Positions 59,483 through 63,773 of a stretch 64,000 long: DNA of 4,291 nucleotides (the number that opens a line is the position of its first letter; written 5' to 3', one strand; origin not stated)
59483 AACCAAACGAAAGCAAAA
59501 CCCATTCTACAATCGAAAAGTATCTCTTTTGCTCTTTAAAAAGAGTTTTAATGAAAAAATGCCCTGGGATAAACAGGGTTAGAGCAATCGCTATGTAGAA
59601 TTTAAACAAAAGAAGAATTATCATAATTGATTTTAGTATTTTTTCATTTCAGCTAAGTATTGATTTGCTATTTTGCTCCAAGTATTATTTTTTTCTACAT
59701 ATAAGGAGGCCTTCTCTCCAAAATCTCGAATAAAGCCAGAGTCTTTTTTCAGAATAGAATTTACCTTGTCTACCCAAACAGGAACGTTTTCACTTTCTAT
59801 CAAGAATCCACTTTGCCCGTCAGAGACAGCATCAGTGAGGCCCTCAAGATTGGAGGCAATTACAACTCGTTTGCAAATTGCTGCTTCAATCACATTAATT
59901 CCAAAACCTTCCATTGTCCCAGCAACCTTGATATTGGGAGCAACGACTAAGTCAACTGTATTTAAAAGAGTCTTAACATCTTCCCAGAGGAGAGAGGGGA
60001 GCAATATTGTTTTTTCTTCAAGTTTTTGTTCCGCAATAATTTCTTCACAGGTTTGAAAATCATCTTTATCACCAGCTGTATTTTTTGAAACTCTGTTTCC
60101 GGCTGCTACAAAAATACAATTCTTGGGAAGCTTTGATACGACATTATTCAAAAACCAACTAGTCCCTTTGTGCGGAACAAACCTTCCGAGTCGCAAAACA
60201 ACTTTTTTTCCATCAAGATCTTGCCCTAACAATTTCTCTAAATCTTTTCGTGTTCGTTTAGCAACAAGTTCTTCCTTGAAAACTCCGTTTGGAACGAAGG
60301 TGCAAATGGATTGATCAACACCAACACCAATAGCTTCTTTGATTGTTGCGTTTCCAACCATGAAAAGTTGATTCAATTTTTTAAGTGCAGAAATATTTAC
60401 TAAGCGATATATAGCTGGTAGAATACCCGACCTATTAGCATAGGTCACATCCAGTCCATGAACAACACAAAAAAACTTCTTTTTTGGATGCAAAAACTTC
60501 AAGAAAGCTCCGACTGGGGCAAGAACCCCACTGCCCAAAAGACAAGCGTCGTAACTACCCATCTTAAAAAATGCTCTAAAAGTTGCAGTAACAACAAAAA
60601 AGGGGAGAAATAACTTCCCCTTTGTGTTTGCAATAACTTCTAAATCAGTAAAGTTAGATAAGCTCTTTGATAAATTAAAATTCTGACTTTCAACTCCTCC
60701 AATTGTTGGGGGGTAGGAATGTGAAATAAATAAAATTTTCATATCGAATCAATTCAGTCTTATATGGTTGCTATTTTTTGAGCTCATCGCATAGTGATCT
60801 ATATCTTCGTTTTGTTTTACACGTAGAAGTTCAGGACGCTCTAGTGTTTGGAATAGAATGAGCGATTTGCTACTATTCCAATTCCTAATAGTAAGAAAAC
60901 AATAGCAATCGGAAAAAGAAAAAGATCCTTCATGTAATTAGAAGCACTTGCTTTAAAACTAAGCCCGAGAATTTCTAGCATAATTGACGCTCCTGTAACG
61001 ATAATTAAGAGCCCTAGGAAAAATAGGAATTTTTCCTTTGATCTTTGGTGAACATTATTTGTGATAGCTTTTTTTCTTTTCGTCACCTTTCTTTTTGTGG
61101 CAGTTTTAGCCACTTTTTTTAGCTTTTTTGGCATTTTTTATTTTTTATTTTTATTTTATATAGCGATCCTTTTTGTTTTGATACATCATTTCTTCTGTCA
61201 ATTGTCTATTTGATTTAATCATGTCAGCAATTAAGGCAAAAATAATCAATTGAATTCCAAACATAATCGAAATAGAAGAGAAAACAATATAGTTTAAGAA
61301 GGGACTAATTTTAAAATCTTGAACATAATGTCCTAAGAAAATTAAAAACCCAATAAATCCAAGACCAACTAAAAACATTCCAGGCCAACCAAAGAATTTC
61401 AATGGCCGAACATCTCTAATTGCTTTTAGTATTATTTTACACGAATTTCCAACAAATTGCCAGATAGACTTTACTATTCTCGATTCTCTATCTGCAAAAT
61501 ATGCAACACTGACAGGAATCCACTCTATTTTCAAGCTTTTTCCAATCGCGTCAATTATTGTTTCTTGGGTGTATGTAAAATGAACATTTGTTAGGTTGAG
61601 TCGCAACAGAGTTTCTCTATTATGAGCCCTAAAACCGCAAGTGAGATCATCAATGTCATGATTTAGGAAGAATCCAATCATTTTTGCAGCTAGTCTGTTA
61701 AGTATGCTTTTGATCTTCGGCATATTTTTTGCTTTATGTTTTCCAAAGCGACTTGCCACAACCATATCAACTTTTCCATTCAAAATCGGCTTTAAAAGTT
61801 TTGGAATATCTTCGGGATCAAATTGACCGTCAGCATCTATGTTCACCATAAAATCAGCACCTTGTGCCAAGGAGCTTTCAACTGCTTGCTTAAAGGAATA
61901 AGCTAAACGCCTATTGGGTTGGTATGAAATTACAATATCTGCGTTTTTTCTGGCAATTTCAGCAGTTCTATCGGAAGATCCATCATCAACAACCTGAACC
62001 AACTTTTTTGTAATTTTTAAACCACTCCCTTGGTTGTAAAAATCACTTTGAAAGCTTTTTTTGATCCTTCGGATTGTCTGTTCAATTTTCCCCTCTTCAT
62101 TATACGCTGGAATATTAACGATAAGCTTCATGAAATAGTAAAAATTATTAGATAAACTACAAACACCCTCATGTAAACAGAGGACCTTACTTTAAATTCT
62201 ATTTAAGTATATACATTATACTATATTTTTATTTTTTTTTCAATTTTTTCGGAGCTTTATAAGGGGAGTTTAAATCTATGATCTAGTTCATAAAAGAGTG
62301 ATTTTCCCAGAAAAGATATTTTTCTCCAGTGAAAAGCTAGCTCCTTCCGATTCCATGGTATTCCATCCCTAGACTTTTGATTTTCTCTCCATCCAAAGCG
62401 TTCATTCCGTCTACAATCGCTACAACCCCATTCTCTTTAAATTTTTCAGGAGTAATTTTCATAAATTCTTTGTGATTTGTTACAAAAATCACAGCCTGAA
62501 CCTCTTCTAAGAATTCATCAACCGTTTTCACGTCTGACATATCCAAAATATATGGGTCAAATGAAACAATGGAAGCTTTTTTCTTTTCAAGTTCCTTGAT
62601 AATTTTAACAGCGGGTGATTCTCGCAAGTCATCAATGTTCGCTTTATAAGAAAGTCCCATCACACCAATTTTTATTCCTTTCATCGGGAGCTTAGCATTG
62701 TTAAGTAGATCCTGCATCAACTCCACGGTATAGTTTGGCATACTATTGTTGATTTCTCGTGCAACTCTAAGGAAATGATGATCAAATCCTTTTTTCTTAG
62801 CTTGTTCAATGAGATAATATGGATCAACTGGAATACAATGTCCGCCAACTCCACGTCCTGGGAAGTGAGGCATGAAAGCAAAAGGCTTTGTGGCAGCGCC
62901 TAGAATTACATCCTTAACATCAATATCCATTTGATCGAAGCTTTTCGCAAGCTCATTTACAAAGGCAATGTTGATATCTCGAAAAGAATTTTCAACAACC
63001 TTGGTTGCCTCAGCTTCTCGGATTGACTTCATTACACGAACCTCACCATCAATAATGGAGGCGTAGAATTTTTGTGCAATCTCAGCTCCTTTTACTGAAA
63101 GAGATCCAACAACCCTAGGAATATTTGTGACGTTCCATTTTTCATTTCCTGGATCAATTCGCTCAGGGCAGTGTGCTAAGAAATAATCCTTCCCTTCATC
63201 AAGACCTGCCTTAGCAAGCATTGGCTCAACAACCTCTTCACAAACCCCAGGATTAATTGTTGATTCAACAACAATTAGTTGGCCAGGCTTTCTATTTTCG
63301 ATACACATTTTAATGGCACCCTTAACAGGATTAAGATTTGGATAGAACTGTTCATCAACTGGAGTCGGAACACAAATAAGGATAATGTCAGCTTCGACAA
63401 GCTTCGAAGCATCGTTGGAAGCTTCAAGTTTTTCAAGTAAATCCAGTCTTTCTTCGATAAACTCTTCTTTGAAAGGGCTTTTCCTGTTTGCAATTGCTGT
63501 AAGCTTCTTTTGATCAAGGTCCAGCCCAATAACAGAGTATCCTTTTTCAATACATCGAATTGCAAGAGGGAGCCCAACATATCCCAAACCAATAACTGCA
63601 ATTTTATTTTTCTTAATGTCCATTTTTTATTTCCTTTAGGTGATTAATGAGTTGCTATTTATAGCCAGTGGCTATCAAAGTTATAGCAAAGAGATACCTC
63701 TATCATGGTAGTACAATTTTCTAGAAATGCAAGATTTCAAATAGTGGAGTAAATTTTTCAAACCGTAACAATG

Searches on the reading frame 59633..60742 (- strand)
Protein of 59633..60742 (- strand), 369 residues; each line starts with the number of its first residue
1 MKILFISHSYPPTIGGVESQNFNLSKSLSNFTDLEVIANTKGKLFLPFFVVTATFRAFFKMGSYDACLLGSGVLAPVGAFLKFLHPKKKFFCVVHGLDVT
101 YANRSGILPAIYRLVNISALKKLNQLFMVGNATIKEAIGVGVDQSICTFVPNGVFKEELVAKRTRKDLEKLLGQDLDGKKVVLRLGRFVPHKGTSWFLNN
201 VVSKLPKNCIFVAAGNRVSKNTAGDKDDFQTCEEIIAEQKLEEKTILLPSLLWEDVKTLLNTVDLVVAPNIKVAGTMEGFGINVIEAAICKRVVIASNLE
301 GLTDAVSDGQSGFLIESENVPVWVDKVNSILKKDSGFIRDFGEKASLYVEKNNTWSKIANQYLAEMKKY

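Call 33: search_protein_families(library=pfam, proteins=[window:59633-60742:-], max_evalue=0.001)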
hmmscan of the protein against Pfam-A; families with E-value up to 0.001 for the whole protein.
window:59633-60742:- (369 aa): 2 families
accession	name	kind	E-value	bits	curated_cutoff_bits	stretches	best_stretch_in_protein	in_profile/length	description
PF00534.26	Glycos_transf_1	-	5.2e-24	85.1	26.4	1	177-344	13-168/172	Glycosyl transferases group 1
PF13692.12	Glyco_trans_1_4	-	5.8e-20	72.4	27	1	180-332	2-141/142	Glycosyl transferases group 1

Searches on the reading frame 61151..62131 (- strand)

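Call 33: search_protein_families(library=pfam, proteins=[window:61151-62131:-], max_evalue=0.001)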
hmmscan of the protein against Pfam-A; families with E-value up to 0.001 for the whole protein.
window:61151-62131:- (326 aa): 1 family
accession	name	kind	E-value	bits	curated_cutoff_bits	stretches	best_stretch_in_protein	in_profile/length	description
PF00535.33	Glycos_transf_2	-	2.9e-20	73.3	23.3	1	6-174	3-163/168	Glycosyl transferase family 2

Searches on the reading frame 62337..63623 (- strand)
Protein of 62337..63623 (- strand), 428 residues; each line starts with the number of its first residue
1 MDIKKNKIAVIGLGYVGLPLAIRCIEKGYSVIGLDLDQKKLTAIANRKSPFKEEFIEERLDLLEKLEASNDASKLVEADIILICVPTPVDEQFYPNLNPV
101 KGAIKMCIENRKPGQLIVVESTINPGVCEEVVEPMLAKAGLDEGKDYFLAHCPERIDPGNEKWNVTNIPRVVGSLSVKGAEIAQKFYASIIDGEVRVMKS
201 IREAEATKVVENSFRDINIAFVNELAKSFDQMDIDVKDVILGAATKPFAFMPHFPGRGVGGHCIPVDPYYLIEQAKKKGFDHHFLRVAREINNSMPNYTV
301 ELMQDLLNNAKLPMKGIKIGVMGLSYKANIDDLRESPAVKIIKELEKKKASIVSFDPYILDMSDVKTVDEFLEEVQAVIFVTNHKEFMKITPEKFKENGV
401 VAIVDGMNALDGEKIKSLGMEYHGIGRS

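Call 33: search_protein_families(library=pfam, proteins=[window:62337-63623:-], max_evalue=0.001)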
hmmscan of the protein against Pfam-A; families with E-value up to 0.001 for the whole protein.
window:62337-63623:- (428 aa): 7 families
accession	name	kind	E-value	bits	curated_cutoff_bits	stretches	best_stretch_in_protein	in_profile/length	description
PF03721.20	UDPG_MGDP_dh_N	-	2.3e-37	128.9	27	1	7-175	2-175/187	UDP-glucose/GDP-mannose dehydrogenase family, NAD binding domain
PF00984.24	UDPG_MGDP_dh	-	5.1e-29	100.7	25.4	1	202-293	1-93/94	UDP-glucose/GDP-mannose dehydrogenase family, central domain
PF03720.21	UDPG_MGDP_dh_C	-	6.5e-21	75.1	30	1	320-411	1-102/103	UDP-glucose/GDP-mannose dehydrogenase family, UDP binding domain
PF03446.21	NAD_binding_2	-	8.4e-10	39.3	21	1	7-134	1-106/161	NAD binding domain of 6-phosphogluconate dehydrogenase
PF03807.23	F420_oxidored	-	9.7e-07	29.7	21.6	1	7-93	1-75/94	NADP oxidoreductase coenzyme F420-dependent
PF01210.29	NAD_Gly3P_dh_N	-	1.6e-05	25.4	23.1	1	7-98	1-90/158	NAD-dependent glycerol-3-phosphate dehydrogenase N-terminus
PF02737.24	3HCDH_N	-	2.8e-05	24.6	22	1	7-85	1-86/180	3-hydroxyacyl-CoA dehydrogenase, NAD binding domain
